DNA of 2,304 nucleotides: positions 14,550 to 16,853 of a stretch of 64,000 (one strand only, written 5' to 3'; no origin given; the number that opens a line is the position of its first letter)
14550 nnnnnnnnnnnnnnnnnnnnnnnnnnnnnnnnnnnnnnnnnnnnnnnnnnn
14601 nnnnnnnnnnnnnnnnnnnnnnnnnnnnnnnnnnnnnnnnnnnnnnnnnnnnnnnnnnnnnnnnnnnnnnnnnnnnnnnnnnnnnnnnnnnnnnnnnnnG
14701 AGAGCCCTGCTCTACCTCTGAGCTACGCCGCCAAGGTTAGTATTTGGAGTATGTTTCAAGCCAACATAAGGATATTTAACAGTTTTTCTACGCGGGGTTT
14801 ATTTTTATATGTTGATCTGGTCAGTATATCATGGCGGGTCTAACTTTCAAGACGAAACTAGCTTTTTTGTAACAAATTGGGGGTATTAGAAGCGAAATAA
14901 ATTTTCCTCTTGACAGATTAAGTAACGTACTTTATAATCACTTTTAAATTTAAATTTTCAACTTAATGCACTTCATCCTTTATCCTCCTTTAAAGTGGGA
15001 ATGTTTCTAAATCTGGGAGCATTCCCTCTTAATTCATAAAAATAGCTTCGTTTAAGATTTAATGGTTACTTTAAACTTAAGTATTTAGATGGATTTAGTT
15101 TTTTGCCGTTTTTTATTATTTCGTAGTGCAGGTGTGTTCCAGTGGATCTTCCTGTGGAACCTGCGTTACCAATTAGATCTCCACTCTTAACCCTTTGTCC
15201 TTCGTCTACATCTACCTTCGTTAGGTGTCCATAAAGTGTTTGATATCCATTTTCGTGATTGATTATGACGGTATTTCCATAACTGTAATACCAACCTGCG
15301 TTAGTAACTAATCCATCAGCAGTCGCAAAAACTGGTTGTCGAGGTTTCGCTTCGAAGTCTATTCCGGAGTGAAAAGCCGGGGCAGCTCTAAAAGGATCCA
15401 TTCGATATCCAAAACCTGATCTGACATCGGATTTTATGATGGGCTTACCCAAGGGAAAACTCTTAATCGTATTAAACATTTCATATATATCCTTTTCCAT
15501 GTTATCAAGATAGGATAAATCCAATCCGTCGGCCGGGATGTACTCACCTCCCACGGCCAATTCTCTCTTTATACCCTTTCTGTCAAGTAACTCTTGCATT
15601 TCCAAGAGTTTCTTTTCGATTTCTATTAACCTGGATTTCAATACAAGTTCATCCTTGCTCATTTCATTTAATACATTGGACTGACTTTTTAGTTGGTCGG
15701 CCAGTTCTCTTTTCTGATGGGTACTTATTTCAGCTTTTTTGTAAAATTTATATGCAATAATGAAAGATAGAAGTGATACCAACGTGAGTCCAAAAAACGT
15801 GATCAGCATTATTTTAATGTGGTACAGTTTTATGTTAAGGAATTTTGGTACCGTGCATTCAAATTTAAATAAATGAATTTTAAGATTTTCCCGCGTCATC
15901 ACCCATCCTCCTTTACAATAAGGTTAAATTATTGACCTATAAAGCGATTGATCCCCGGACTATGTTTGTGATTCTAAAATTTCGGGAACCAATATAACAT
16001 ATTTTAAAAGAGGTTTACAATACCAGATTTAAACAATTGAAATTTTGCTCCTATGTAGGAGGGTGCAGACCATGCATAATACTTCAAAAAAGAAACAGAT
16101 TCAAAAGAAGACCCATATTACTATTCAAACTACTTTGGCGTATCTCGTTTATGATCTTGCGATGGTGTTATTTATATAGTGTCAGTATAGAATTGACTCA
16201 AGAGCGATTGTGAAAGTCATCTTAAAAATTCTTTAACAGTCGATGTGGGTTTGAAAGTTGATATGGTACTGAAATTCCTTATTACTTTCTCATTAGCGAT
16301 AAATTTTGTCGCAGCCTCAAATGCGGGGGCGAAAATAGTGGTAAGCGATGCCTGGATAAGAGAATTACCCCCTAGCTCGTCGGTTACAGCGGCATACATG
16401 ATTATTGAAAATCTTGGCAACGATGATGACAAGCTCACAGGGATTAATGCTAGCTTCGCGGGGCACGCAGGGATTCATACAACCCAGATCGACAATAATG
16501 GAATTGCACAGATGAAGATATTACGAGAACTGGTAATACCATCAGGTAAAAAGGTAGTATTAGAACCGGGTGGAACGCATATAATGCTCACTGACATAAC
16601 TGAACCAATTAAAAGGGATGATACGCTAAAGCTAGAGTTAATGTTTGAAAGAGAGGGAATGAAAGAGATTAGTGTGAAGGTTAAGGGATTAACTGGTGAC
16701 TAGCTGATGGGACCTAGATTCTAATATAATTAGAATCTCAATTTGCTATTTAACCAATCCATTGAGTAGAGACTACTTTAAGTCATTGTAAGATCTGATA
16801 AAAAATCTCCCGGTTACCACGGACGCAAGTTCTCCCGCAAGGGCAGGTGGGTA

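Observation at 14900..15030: Paralogous small-RNA candidate A with a perfect consensus promoter and anti-SD core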

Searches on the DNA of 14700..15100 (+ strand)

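Call 10: search_rna_families(source=window, start=14700, end=15100, threshold=evalue, max_evalue=10)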
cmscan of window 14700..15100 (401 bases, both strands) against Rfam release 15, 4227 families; matches with E-value up to 10: 6.
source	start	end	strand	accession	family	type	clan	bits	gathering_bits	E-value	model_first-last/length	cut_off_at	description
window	14700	14732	-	RF00005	tRNA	Gene; tRNA;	CL00001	18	29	0.4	1-33/71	3'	tRNA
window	14965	15043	+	RF02454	ncr982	Gene; sRNA;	-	16.9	50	8.8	1-79/79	no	Bacillus sRNA ncr982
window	14993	15030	+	RF03585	mir-3938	Gene; miRNA;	-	15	94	3.7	26-63/88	no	mir-3938 microRNA precursor family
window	14800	14892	+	RF00321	snoZ247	Gene; snRNA; snoRNA; CD-box;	-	14.5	38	3.4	1-139/139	no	Small nucleolar RNA Z247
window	14950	14994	-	RF03001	leuA-Halobacteria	Cis-reg;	-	11.6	47.9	7.4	1-53/53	no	leuA-Halobacteria RNA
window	14747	14764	+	RF02182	ST7-AS2_2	Gene; lncRNA;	-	10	45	8.8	1-47/47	no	ST7 antisense RNA 2 conserved region 2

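Call 23: build_rna_model(alignment_id=A2)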
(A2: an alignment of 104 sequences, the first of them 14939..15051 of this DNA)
Model R1 built from alignment A2 (104 sequences, 147 columns); structure: RNAalifold consensus.
model positions 112; base pairs 11; branch points 0; effective number of sequences 3.61; information 0.59 bits per position. Calibrated on 0.2 Mb of random sequence (short: E-values are rough).
structure used (alignment columns):
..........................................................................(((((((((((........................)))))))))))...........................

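Call 24: search_with_rna_model(model_id=R1, source=window, filters=off, max_evalue=10, show_alignments=4)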
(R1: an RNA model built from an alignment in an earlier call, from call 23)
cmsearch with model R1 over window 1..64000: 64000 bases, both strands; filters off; matches with E-value up to 10: 13.
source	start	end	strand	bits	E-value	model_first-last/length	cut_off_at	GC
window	25504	25615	+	95.1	7.1e-24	1-112/112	no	0.32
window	14937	15048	+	76.8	9.7e-19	1-112/112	no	0.29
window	15861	15943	+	21.1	0.0033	1-112/112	no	0.28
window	14975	15081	-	16.9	0.049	1-112/112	no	0.31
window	25540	25633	-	14.9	0.18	1-112/112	no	0.34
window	52962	53009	+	13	0.61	1-112/112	no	0.29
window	15619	15729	+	12.5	0.84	1-112/112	no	0.34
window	22100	22202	+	12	1.2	1-112/112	no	0.45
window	17665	17780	+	10.8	2.5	1-112/112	no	0.35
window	25477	25514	-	10.3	3.4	1-112/112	no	0.21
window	23128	23171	+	9.7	5.1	1-112/112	no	0.41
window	5328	5394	+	9.6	5.5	44-112/112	no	0.39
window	29753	29801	-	8.7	9.7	1-112/112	no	0.22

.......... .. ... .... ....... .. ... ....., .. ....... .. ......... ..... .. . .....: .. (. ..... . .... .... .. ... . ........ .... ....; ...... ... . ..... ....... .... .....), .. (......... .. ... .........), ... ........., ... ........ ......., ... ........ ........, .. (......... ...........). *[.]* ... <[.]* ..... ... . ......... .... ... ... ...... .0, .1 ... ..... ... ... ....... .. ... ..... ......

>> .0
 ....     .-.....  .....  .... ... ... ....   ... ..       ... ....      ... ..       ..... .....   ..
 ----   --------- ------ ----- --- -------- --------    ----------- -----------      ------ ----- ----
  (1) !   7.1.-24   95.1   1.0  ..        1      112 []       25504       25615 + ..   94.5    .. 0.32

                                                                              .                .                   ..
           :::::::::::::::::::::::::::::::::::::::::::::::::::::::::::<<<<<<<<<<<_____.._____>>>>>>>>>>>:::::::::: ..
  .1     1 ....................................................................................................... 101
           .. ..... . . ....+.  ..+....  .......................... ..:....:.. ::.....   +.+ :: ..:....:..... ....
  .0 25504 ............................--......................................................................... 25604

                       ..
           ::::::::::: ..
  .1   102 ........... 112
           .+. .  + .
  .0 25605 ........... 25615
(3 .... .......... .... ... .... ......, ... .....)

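Call 26: search_with_rna_model(model_id=R1, sources=[L003, L004, L005, L006, L007, L008, L009, L010, L011, L012, L013, L014, L015, L016, L017, L018, L019, L020, L021, L022, L023, L024, L025, L026, L027, L028, L029, L030, L031, L032, L033, L034, L035, L036, L037, L038, L039, L040, L041, L042, L043, L044, L045, L046, L047, L048, L049, L050, L051, L052, L053, L054, L055, L056, L057, L058, L059, L060, L061, L062, L063, L064, L065, L066, L067, L068, L069, L070, L071, L072, L073, L074, L075, L076, L077, L078, L079, L080, L081, L082, L083, L084, L085, L086, L087, L088, L089, L090, L091, L092, L093, L094, L095, L096, L097, L098, L099, L100, L101, L102], max_evalue=0.01)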
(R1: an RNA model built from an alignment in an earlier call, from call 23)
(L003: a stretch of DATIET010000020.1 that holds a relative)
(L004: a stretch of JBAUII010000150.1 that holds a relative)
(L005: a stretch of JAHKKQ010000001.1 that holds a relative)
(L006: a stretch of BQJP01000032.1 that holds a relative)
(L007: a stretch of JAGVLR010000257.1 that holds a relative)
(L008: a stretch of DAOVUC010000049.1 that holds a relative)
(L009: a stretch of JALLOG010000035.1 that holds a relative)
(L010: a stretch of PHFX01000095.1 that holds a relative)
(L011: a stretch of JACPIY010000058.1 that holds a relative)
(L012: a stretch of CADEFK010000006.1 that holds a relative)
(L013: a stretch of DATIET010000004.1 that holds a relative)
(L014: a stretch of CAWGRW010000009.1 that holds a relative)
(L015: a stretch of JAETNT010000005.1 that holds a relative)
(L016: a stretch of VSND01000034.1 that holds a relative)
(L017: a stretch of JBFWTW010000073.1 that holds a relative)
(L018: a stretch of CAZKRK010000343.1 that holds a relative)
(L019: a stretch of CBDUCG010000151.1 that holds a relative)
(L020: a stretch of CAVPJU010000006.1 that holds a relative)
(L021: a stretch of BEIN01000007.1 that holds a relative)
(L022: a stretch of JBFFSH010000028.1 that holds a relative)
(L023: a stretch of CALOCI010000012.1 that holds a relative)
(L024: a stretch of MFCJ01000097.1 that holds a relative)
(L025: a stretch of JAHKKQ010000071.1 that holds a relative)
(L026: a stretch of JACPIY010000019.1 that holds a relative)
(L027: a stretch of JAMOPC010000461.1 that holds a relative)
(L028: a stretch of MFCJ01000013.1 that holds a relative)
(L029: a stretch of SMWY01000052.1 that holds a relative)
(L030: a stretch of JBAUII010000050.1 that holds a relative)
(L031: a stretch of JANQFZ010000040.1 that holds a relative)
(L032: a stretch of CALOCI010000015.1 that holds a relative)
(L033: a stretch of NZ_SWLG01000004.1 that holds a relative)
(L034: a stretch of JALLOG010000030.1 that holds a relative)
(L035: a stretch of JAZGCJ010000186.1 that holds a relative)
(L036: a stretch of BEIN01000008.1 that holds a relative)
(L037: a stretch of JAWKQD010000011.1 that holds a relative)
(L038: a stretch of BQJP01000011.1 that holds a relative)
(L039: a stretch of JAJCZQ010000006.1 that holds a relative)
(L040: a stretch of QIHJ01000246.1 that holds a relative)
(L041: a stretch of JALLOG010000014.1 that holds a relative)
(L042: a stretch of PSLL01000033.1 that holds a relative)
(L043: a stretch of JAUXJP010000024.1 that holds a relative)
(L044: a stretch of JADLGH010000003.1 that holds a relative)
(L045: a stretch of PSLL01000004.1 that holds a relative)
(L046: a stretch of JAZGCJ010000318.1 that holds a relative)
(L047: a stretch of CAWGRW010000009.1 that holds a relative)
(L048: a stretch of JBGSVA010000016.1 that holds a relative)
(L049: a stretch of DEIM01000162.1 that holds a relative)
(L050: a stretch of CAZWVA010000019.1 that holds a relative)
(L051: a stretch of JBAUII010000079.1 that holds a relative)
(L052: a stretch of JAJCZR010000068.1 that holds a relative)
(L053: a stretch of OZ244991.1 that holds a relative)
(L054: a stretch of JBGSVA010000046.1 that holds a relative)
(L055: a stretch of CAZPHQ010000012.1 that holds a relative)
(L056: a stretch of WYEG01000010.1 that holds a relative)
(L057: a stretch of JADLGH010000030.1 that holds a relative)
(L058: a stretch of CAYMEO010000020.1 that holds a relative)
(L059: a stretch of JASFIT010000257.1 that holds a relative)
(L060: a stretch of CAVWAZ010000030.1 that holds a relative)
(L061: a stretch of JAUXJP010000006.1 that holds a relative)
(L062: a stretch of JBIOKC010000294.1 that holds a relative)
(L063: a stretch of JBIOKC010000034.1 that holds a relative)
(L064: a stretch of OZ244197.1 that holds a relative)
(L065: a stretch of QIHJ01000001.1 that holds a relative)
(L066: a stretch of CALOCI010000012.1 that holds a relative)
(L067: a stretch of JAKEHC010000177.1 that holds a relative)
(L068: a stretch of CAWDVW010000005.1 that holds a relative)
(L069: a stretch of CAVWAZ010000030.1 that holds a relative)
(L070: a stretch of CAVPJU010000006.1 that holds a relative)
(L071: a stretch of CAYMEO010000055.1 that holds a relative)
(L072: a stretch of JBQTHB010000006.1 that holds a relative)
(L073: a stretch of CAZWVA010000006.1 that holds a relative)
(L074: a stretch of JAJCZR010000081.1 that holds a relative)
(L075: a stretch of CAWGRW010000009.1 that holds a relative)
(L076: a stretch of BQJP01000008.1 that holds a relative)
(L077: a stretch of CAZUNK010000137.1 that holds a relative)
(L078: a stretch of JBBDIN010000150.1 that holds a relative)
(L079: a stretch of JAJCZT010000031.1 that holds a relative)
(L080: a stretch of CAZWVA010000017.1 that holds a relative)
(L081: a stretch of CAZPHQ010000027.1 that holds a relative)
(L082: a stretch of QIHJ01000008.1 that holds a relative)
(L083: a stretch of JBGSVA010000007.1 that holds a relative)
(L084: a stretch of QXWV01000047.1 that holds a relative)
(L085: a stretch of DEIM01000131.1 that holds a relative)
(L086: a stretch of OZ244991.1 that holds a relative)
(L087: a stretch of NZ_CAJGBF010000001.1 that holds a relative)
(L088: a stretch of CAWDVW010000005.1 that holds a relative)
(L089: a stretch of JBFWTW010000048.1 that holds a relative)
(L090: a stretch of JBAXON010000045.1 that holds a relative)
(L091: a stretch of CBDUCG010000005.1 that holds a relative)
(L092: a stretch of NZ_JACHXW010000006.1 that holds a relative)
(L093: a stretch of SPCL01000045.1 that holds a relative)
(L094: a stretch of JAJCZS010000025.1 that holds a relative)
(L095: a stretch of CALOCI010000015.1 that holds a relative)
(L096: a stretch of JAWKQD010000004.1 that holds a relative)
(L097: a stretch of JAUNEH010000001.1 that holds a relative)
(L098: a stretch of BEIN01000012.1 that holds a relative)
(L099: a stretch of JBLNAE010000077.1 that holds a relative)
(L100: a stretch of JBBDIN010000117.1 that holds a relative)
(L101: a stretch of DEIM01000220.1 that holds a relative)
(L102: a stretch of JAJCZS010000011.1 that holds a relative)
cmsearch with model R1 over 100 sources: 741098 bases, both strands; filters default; matches with E-value up to 0.01: 100.
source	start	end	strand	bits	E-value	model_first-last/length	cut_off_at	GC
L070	4414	4525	+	115.1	2.2e-28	1-112/112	no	0.34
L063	3701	3812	+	113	8.4e-28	1-112/112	no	0.33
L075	2121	2232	-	112.8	9.7e-28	1-112/112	no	0.35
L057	4066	4177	+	112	1.6e-27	1-112/112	no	0.34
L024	6729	6840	+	111.7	1.9e-27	1-112/112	no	0.37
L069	1699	1810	-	111.7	1.9e-27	1-112/112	no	0.37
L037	2945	3056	+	110.5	4.3e-27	1-112/112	no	0.35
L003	2598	2709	+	109.6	7.4e-27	1-112/112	no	0.35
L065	2172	2283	-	108.5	1.5e-26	1-112/112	no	0.33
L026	1901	2012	+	108.4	1.7e-26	1-112/112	no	0.34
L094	934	1045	-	108.3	1.8e-26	1-112/112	no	0.37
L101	5418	5529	-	107.9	2.3e-26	1-112/112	no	0.34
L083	6390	6501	+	106.7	4.7e-26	1-112/112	no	0.35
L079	6711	6822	+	105.5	1.1e-25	1-112/112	no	0.37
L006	4332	4444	+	103.7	3.3e-25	1-112/112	no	0.35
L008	6382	6493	-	102.6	7e-25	1-112/112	no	0.4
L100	4598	4710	+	101.7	1.2e-24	1-112/112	no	0.38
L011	5123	5238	+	100.4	2.7e-24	1-112/112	no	0.3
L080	1042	1153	+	99.7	4.4e-24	1-112/112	no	0.39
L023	1872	1984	+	99.1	6.6e-24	1-112/112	no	0.35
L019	1805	1917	+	97.8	1.5e-23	1-112/112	no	0.36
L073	6614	6729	+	97.6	1.7e-23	1-112/112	no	0.36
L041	4984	5097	-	97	2.5e-23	1-112/112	no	0.33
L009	1253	1364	+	96.3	3.8e-23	1-112/112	no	0.32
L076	2997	3109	-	96.2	4.2e-23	1-112/112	no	0.37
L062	69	178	-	96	4.8e-23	1-112/112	no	0.35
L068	7688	7799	-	94.8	1e-22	1-112/112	no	0.29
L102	2903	3015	-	94.7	1.1e-22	1-112/112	no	0.35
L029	292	400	+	94.6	1.2e-22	1-112/112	no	0.32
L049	74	178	+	94.3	1.4e-22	1-112/112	no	0.37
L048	4309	4418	+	94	1.7e-22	1-112/112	no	0.35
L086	5403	5513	-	94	1.7e-22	1-112/112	no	0.37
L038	5446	5554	+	93.6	2.3e-22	1-112/112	no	0.34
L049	347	451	+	93.4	2.5e-22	1-112/112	no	0.38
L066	3385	3497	+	93.2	2.9e-22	1-112/112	no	0.39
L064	5958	6062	-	93.1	3.2e-22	1-112/112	no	0.4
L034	4346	4455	-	92.9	3.4e-22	1-112/112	no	0.35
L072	1023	1139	-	92.3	5.1e-22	1-112/112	no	0.35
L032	311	418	+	92.2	5.5e-22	1-112/112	no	0.34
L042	4158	4270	+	92.2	5.6e-22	1-112/112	no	0.29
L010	2733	2844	+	91.9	6.6e-22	1-112/112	no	0.4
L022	1995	2106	+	91.8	7e-22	1-112/112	no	0.29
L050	4528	4637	-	91.5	8.6e-22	1-112/112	no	0.38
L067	5463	5574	+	91.1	1.1e-21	1-112/112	no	0.32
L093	113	220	+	90.9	1.2e-21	1-112/112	no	0.35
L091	3693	3802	-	90.9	1.2e-21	1-112/112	no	0.34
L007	5516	5627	+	90.7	1.4e-21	1-112/112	no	0.38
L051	2428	2539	+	90.5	1.6e-21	1-112/112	no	0.3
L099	2540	2653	+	90.3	1.8e-21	1-112/112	no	0.34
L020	3166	3277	+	90.2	1.9e-21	1-112/112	no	0.38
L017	323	434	-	89.9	2.3e-21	1-112/112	no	0.41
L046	285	392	+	89.9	2.5e-21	1-112/112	no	0.31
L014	4926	5034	+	89.8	2.6e-21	1-112/112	no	0.39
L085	1909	2021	+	89.1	4.1e-21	1-112/112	no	0.35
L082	848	952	-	88.8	4.9e-21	1-112/112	no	0.41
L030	3372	3487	+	88.6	5.7e-21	1-112/112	no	0.4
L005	3746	3856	+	88.4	6.4e-21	1-112/112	no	0.41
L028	7587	7695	-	88.3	6.5e-21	1-112/112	no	0.37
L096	7004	7116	-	88.3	6.6e-21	1-112/112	no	0.39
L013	5558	5668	-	88.3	6.7e-21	1-112/112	no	0.41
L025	6792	6900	-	88.1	7.8e-21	1-112/112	no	0.36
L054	5271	5381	-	87.3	1.3e-20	1-112/112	no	0.4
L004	6047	6161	-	87.3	1.3e-20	1-112/112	no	0.38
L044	4730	4841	-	87.3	1.3e-20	1-112/112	no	0.45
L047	6710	6821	-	87.2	1.4e-20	1-112/112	no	0.42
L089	6368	6480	-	87.1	1.5e-20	1-112/112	no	0.41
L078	1637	1744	+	87.1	1.5e-20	1-112/112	no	0.37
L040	3271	3383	-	86.8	1.8e-20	1-112/112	no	0.37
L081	2242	2353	-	86.4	2.2e-20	1-112/112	no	0.38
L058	3680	3793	-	86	2.9e-20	1-112/112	no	0.32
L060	6677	6787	-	85.3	4.7e-20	1-112/112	no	0.41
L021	2648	2756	-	85.2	4.9e-20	1-112/112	no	0.34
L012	7371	7481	-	84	1e-19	1-112/112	no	0.43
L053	7617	7729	-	83.6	1.4e-19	1-112/112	no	0.38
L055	5608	5719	+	83.5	1.5e-19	1-112/112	no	0.43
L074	5216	5327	-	83.4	1.6e-19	1-112/112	no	0.35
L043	1616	1726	+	83.4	1.6e-19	1-112/112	no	0.33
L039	1757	1868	-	82.8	2.3e-19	1-112/112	no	0.35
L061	1839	1959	-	82.7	2.5e-19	1-112/112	no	0.33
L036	350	461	+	81.6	5.1e-19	1-112/112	no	0.37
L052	728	841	+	81.1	7.1e-19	1-112/112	no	0.32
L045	4991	5102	-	80.7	8.9e-19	1-112/112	no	0.32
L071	2474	2585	+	77.6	6.3e-18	1-112/112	no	0.35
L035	3833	3941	-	70.1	8.3e-16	1-112/112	no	0.29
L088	5893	6004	-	63.3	6.2e-14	1-112/112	no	0.38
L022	269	374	+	62.1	1.4e-13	1-112/112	no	0.3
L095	7943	8000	+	54.4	1.9e-11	1-60/112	3'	0.33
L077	244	365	-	53.7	3.1e-11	1-112/112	no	0.37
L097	3429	3509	-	33.3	1.6e-05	1-112/112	no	0.35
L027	853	947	+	30.6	8.9e-05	1-112/112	no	0.32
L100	4637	4745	-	29.8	0.00015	1-112/112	no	0.39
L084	7798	7908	+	27.7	0.00054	1-112/112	no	0.39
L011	1013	1119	-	27.2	0.00075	1-112/112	no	0.36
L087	794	869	+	26.8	0.00096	1-112/112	no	0.39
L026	4669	4781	-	26.6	0.0011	1-112/112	no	0.3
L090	4482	4557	+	25.4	0.0024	1-112/112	no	0.3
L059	1893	1965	-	24.5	0.0043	1-112/112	no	0.3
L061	5178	5234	+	24.4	0.0047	50-112/112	no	0.23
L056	1416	1486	+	24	0.0058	1-112/112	no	0.38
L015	4844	4927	-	23.4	0.0088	1-112/112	no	0.44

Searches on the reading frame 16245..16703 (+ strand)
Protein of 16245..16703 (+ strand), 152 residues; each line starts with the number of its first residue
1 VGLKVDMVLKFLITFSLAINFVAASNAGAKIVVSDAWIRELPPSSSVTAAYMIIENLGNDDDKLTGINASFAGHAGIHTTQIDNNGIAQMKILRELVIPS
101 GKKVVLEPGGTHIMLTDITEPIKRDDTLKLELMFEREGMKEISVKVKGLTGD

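Call 58: search_protein_families(library=pfam, proteins=[window:16245-16703:+], max_evalue=0.01)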
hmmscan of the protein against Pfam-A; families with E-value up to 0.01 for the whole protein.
window:16245-16703:+ (152 aa): 1 family
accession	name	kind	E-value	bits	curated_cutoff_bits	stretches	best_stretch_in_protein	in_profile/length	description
PF04314.18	PCuAC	-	6.6e-31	106.9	29.4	1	33-139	1-106/109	Copper chaperone PCu(A)C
